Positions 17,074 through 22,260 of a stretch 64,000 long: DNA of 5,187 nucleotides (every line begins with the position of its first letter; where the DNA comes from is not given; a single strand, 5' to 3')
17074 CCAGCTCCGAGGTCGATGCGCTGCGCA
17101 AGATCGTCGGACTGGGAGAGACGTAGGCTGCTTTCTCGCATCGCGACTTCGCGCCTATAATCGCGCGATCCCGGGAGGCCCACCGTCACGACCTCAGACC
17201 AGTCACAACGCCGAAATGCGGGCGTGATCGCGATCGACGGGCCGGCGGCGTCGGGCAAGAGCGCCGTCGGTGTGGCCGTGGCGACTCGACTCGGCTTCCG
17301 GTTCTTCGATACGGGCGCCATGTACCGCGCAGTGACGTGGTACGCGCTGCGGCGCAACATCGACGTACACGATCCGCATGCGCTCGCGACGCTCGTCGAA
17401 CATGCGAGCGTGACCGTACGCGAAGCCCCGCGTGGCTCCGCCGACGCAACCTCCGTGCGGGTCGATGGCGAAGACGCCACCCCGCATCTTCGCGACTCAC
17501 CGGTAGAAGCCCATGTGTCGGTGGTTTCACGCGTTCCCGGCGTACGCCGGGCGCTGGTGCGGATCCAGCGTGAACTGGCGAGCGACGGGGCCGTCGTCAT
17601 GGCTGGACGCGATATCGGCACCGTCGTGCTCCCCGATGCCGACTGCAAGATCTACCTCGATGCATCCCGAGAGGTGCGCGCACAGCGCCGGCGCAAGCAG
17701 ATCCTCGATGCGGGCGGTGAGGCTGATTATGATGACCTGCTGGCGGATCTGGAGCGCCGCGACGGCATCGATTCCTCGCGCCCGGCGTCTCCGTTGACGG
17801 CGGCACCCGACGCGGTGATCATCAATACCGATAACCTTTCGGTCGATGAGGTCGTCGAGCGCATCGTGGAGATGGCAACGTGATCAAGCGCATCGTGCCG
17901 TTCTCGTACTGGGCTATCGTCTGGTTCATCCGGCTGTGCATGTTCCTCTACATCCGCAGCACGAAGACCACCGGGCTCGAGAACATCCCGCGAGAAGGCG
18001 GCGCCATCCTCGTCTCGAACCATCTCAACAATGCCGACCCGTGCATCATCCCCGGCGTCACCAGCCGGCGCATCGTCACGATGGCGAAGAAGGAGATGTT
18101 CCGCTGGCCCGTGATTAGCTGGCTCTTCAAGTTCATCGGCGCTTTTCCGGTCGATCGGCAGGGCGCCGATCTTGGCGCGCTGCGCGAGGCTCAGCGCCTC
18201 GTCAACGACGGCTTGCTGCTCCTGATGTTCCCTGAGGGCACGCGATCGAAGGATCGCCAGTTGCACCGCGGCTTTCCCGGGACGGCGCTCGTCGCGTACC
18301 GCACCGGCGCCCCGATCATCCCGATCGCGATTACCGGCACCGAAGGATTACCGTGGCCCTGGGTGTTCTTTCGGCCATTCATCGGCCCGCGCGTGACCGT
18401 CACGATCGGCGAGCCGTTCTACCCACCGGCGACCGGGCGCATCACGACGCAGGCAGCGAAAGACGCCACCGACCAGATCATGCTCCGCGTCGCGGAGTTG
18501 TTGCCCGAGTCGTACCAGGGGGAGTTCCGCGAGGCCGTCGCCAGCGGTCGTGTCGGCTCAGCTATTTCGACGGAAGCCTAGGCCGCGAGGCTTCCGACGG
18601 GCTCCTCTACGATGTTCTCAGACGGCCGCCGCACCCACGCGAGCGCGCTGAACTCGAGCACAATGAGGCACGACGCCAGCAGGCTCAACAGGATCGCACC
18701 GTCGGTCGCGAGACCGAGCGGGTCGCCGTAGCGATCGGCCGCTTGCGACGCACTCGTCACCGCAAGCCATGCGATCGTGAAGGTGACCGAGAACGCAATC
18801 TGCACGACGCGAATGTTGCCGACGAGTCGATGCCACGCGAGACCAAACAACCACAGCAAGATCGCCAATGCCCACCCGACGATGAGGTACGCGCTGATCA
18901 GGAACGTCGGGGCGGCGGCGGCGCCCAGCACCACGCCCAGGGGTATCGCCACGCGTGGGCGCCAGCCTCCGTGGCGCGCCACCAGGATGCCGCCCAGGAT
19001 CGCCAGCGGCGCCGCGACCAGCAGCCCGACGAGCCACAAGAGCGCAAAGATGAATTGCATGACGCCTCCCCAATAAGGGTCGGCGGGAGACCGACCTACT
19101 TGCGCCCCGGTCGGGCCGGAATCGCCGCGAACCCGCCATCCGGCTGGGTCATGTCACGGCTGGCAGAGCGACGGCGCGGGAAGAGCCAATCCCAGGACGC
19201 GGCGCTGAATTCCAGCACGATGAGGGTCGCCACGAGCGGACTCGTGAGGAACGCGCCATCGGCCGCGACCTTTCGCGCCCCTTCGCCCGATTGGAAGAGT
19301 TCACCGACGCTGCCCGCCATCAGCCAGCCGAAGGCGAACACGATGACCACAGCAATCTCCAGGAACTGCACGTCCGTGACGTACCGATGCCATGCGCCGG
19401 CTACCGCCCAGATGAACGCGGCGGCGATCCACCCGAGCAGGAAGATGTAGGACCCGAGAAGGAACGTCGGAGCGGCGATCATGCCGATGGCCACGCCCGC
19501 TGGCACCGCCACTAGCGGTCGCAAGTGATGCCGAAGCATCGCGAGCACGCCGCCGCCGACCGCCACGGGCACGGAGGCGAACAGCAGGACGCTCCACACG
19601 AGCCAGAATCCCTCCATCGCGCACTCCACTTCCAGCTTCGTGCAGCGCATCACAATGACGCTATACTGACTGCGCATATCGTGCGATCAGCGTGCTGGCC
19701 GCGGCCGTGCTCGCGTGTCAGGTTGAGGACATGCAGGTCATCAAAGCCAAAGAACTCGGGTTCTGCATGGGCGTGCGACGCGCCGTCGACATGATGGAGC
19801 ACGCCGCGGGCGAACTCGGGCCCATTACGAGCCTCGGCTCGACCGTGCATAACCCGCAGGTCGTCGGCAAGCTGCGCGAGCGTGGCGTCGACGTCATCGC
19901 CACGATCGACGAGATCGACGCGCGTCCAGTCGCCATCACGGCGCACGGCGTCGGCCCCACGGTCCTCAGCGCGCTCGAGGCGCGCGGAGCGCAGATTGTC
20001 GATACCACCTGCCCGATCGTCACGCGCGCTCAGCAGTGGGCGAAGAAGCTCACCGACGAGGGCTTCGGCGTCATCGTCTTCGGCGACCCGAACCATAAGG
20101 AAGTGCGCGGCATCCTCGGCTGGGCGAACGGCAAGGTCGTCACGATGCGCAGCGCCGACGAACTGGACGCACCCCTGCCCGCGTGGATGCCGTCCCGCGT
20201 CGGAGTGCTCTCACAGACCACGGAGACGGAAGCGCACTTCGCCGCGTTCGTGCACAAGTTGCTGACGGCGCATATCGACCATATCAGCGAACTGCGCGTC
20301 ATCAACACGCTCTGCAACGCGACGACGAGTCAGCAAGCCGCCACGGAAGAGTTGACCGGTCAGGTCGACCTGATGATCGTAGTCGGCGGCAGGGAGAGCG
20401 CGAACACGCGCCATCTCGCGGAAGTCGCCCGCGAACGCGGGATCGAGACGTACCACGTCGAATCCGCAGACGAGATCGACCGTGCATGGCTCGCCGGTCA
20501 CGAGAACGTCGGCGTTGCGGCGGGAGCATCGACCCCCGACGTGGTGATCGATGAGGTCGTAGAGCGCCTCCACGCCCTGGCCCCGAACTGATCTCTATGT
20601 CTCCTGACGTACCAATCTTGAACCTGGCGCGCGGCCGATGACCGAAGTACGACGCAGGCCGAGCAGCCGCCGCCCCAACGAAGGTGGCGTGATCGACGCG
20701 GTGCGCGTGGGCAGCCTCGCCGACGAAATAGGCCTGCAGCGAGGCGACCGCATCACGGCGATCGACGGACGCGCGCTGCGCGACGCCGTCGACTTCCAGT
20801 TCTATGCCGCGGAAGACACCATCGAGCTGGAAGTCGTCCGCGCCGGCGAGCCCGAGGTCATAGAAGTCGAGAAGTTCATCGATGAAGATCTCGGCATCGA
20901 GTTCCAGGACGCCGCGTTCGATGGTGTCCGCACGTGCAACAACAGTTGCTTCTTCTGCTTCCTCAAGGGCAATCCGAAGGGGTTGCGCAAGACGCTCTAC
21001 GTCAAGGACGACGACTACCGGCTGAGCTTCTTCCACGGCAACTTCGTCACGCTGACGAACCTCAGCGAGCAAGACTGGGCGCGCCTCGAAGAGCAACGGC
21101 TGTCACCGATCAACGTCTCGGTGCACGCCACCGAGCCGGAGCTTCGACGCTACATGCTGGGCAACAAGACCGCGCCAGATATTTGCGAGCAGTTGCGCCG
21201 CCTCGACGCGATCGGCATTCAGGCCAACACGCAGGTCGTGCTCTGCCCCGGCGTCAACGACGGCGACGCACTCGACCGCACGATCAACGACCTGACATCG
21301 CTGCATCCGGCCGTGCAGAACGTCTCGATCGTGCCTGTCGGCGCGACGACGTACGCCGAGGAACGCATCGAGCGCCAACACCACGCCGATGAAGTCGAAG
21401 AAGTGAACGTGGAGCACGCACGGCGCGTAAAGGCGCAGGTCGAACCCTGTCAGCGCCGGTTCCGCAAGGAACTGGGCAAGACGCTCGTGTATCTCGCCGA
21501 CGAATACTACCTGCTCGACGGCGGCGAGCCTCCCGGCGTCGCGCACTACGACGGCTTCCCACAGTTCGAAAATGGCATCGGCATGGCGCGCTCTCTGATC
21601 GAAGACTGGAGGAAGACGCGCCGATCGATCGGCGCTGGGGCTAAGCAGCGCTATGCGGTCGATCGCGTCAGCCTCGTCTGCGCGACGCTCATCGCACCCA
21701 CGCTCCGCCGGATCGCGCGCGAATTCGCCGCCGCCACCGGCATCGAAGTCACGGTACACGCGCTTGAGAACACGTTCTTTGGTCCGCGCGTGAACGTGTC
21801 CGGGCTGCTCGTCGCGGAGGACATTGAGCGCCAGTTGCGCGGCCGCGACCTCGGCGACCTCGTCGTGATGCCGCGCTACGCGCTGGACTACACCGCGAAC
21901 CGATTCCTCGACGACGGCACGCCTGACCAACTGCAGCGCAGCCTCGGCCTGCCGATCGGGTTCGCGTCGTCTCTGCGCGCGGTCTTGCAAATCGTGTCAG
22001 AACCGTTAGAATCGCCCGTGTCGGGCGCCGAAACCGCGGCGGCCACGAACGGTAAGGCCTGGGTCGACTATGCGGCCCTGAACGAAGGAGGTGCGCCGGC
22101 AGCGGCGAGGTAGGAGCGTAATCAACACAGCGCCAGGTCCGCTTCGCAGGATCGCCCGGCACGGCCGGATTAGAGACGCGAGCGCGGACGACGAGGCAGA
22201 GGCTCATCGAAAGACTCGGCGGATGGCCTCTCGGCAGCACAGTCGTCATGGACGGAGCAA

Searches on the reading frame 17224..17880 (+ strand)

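Call 53: search_protein_families(library=pfam, proteins=[window:17224-17880:+], max_evalue=0.00001)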
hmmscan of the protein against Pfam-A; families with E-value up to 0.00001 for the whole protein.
window:17224-17880:+ (219 aa): 2 families
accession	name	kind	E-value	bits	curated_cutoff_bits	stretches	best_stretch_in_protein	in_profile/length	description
PF02224.24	Cytidylate_kin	-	5.2e-70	235.9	26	1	2-218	1-209/211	Cytidylate kinase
PF13189.12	Cytidylate_kin2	-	2.4e-09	38.1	28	1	2-158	2-130/176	Cytidylate kinase-like family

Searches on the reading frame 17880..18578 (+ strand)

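Call 53: search_protein_families(library=pfam, proteins=[window:17880-18578:+], max_evalue=0.00001)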
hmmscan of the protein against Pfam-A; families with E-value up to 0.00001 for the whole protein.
window:17880-18578:+ (233 aa): 1 family
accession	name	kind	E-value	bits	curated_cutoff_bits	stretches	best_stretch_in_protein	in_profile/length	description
PF01553.26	Acyltransferase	-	2.4e-30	105.5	23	1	29-151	3-131/132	Acyltransferase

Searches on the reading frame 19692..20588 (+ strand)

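Call 39: search_protein_families(library=pfam, proteins=[window:19692-20588:+], max_evalue=0.001)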
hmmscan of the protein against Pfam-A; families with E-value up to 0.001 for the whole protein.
window:19692-20588:+ (299 aa): 1 family
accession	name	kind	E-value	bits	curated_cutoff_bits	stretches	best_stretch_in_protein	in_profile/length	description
PF02401.23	LYTB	-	5.4e-85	285.3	24.5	1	16-293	1-266/267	LytB protein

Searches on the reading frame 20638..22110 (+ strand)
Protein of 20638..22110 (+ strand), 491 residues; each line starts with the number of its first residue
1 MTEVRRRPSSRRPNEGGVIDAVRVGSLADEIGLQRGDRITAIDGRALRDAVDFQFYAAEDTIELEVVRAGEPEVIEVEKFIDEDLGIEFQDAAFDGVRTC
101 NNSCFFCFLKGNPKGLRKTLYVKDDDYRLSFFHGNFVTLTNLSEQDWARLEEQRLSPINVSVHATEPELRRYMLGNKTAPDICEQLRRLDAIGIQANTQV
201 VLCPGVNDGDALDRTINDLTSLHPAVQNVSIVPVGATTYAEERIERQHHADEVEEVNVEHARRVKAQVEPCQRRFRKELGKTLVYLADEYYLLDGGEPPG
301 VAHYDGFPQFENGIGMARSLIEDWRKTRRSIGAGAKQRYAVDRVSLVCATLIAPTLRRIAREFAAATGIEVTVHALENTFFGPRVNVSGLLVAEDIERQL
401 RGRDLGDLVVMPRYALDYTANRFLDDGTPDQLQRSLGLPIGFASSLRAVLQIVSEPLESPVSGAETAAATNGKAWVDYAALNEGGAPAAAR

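Call 39: search_protein_families(library=pfam, proteins=[window:20638-22110:+], max_evalue=0.001)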
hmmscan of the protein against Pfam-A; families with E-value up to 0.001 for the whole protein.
window:20638-22110:+ (491 aa): 6 families
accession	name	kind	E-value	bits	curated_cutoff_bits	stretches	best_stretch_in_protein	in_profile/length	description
PF19238.5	Radical_SAM_2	-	9.2e-65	217.4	26.7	1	81-229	3-151/151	Radical SAM-like domain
PF04459.17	DUF512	-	3.9e-50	170.4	25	1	232-441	1-198/202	Protein of unknown function (DUF512)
PF17820.7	PDZ_6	-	2.9e-10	40.2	27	1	18-68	1-54/54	PDZ domain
PF04055.27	Radical_SAM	-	6.2e-05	23.7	29.5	0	142-211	89-159/166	Radical SAM superfamily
PF13180.12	PDZ_2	-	0.00035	21.2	27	0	14-77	10-78/80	PDZ domain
PF00595.29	PDZ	-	0.00048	20.9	23.2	0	12-49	23-59/81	PDZ domain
